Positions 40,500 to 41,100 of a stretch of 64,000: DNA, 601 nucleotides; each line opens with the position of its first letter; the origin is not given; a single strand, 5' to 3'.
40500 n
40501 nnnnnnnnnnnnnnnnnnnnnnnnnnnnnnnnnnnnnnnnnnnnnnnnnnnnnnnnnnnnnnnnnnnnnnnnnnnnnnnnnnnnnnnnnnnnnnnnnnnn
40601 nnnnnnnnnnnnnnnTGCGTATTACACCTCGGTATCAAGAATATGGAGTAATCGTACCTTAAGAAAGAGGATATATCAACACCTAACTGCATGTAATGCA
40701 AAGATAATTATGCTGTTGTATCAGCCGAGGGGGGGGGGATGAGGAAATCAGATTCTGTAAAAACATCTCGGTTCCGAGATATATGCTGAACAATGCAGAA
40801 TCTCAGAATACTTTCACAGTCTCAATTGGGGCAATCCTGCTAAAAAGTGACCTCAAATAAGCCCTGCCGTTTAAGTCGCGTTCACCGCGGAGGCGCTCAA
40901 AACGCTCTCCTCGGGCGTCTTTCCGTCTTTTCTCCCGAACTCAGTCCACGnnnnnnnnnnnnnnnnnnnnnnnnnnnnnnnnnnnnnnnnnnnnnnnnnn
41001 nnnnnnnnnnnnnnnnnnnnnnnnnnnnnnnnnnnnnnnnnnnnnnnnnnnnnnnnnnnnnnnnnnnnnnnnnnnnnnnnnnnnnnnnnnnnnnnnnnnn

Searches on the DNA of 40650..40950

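Call 47: search_rna_families(source=window, start=40650, end=40950, threshold=evalue, max_evalue=1)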
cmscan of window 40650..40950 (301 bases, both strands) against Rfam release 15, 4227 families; matches with E-value up to 1: 1.
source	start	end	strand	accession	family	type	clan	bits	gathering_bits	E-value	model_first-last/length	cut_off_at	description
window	40750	40809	-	RF00591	SNORD77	Gene; snRNA; snoRNA; CD-box;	CL00070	21.7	35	0.15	1-68/68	no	Small nucleolar RNA SNORD77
